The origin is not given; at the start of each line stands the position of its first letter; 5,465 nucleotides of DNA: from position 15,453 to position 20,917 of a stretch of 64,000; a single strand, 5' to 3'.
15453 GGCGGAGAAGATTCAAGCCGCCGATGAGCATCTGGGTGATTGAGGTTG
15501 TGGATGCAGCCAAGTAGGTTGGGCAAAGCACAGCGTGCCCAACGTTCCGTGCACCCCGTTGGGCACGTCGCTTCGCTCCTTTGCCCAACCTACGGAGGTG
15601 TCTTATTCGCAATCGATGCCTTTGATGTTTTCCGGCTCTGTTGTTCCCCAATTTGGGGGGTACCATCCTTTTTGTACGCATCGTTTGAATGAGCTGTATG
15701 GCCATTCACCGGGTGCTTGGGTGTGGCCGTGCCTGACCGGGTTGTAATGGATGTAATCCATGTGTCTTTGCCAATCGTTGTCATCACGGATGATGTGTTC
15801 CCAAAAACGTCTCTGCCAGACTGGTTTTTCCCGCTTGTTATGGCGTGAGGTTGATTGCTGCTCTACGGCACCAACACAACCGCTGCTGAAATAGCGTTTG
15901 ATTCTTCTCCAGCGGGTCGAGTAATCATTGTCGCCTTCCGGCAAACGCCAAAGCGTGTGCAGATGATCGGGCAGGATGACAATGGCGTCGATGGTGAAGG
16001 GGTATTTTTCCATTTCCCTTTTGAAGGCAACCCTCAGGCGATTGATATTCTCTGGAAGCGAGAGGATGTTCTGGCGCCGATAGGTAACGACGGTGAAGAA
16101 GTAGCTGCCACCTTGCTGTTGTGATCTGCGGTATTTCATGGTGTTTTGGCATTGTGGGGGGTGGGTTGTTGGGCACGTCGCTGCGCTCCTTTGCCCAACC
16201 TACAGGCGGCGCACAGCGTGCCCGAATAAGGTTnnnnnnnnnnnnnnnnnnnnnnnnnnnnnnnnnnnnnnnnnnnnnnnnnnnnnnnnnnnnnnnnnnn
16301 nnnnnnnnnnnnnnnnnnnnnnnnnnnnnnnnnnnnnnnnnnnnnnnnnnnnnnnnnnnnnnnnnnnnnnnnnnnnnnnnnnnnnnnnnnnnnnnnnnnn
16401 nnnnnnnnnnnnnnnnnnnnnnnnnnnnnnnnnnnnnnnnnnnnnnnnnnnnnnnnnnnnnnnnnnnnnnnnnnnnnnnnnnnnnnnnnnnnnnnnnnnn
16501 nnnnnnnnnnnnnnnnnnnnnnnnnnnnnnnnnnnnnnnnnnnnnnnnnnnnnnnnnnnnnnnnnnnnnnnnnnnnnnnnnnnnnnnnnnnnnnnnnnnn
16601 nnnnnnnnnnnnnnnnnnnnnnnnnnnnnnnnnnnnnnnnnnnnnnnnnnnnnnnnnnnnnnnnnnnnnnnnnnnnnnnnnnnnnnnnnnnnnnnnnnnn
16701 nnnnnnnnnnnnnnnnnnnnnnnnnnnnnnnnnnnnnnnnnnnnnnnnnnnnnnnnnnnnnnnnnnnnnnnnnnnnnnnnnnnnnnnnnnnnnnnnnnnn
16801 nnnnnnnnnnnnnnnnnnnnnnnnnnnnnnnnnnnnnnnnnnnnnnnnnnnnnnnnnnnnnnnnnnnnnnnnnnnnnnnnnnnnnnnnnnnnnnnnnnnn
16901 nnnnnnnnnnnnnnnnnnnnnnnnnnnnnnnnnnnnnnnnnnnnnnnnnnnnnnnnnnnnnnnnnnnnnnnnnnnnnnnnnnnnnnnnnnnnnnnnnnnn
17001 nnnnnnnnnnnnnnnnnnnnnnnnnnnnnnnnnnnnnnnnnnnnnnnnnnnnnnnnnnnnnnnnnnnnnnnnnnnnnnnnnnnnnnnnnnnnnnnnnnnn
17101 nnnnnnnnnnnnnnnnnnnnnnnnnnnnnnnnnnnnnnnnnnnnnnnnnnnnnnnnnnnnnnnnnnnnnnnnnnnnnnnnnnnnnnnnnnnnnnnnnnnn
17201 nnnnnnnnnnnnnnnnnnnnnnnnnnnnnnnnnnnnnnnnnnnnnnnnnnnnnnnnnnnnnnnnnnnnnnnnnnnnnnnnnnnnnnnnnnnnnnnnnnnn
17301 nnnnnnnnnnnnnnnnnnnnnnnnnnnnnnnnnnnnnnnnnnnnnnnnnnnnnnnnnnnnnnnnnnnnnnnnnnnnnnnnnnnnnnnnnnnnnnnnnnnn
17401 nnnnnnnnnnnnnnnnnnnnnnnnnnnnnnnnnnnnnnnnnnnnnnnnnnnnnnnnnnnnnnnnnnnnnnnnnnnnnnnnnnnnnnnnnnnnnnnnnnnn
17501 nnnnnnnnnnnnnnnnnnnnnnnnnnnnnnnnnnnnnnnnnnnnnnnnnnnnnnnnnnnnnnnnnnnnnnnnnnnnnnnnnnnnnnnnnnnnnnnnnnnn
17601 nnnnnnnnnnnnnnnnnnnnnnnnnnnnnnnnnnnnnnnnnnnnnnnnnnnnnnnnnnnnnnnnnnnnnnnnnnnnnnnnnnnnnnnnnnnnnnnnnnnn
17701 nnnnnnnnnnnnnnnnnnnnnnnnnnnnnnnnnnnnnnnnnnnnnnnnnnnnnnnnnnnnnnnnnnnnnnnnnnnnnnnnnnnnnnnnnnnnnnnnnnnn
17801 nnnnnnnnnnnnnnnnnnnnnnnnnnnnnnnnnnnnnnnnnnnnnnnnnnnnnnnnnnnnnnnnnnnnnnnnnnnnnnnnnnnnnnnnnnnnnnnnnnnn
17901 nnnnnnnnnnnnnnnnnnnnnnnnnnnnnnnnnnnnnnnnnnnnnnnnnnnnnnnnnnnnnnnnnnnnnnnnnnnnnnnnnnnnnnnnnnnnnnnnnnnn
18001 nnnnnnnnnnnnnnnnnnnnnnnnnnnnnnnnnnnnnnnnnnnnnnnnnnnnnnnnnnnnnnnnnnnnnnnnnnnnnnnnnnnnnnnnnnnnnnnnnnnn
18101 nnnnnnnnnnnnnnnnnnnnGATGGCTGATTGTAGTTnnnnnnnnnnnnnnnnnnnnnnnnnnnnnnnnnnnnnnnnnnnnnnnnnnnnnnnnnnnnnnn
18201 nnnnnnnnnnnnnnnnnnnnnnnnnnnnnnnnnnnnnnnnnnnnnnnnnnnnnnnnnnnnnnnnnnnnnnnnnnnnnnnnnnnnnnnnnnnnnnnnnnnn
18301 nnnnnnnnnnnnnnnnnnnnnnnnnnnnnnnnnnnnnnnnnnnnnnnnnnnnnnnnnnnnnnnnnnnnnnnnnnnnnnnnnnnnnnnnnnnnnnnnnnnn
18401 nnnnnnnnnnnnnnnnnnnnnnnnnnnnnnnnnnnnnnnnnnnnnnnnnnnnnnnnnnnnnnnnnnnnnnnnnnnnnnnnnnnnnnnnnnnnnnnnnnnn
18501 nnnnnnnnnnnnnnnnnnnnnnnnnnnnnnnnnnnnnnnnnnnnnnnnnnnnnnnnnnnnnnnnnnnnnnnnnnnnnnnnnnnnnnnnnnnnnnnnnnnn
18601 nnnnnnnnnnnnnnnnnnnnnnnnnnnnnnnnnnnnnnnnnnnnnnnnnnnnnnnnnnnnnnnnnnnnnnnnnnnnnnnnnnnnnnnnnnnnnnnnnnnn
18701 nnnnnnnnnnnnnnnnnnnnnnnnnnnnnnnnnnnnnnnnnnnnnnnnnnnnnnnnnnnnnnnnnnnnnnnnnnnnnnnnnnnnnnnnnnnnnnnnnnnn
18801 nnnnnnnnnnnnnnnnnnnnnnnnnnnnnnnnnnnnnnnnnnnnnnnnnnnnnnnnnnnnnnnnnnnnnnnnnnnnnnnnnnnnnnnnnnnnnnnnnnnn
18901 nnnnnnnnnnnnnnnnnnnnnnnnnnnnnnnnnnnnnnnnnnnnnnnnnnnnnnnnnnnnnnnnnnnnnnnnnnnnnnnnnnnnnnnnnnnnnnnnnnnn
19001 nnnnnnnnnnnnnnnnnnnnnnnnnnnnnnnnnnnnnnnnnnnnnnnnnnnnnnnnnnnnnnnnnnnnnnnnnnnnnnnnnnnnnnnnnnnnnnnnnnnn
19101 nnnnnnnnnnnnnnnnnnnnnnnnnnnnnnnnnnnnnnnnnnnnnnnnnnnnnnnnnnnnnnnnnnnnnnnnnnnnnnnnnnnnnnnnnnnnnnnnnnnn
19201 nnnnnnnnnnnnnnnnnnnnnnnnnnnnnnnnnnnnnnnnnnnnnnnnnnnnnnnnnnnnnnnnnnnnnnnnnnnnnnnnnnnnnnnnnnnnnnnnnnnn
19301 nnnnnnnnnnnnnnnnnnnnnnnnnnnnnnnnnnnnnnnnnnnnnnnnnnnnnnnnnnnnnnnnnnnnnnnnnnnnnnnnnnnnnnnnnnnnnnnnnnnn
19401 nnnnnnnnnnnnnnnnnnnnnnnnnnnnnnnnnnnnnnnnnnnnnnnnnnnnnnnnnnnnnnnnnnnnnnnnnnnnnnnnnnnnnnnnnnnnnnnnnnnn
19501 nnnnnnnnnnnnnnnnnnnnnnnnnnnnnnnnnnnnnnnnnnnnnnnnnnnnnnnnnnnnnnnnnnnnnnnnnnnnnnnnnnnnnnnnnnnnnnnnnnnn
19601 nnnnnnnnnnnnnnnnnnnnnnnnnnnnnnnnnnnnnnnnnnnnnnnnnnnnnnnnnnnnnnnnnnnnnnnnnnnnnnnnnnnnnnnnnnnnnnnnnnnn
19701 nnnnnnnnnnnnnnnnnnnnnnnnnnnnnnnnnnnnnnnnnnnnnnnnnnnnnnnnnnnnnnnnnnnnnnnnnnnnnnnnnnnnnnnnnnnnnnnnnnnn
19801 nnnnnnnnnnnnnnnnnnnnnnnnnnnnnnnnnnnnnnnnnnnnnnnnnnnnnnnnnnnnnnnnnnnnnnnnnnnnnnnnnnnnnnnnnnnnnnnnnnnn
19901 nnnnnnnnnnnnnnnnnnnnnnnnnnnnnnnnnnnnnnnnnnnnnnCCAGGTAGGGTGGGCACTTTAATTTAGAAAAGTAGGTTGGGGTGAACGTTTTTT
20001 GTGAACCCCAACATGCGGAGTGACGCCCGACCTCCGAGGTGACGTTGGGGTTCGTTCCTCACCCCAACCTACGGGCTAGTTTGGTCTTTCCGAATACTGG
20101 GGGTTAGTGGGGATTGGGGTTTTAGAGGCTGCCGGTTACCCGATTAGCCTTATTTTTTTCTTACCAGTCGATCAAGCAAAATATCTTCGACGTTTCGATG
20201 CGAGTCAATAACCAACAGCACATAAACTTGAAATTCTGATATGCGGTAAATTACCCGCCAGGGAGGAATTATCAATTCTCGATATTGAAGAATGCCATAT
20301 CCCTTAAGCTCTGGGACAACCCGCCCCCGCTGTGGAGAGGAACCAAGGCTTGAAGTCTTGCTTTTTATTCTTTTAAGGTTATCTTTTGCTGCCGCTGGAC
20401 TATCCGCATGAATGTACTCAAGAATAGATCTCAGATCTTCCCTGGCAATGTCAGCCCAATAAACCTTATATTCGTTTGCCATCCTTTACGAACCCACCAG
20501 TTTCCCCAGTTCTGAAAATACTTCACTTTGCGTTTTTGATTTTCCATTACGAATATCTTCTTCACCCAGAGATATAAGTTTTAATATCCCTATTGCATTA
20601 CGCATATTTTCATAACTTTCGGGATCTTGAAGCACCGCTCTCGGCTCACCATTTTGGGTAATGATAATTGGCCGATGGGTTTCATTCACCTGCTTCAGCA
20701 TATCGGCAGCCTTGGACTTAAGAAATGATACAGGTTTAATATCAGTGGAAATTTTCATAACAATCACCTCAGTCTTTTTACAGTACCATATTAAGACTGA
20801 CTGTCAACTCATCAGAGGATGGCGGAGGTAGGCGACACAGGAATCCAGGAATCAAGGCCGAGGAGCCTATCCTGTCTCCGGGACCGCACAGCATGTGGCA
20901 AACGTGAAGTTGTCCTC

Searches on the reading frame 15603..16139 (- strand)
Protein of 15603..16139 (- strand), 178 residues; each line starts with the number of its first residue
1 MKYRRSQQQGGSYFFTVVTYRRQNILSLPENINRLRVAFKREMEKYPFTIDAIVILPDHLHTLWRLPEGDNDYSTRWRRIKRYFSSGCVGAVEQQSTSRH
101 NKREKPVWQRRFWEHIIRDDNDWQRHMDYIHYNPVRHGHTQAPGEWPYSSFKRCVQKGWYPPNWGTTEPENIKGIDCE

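Call 10: search_protein_families(library=pfam, proteins=[window:15603-16139:-], max_evalue=0.01)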
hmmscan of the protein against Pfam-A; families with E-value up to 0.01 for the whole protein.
window:15603-16139:- (178 aa): 1 family
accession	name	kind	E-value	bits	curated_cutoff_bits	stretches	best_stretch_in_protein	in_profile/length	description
PF01797.21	Y1_Tnp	-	8.7e-05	23.1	23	1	13-132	7-120/121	Transposase IS200 like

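Call 62: search_protein_families(library=padloc, proteins=[window:15603-16139:-], max_evalue=0.01)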
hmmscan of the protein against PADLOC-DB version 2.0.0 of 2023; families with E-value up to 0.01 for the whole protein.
window:15603-16139:- (178 aa): 0 families

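Call 65: search_protein_families(library=ncbifam, proteins=[window:15603-16139:-], max_evalue=0.01)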
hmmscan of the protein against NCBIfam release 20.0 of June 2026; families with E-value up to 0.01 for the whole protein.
window:15603-16139:- (178 aa): 2 families
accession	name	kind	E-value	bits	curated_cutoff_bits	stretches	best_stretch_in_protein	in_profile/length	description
NF047646.1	REP_Tyr_transpos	equivalog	6.4e-60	201.3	80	1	2-149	1-146/146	REP-associated tyrosine transposase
NF033573.1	transpos_IS200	equivalog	0.0033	17.6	55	1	12-113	12-103/126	IS200/IS605 family transposase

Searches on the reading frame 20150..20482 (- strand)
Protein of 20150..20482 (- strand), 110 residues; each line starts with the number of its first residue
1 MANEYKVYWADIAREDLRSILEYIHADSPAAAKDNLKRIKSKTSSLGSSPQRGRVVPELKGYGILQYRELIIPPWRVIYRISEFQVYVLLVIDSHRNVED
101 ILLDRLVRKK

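Call 89: search_protein_families(library=pfam, proteins=[window:20150-20482:-], max_evalue=0.001)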
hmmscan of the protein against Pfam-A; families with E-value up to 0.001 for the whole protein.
window:20150-20482:- (110 aa): 1 family
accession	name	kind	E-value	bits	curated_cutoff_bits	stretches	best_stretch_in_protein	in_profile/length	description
PF05016.21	ParE_toxin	-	2.8e-15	57.1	23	1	7-96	1-87/89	ParE toxin of type II toxin-antitoxin system, parDE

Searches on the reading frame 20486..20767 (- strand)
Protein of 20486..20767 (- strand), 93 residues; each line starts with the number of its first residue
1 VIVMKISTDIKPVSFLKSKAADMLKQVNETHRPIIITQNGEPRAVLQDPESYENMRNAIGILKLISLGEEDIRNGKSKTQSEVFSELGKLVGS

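Call 89: search_protein_families(library=pfam, proteins=[window:20486-20767:-], max_evalue=0.001)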
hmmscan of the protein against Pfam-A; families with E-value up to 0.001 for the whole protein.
window:20486-20767:- (93 aa): 1 family
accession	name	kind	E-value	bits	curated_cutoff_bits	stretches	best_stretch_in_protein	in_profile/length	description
PF02604.26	PhdYeFM_antitox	-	1.1e-14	54.3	29.8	1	9-76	2-69/74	Antitoxin Phd_YefM, type II toxin-antitoxin system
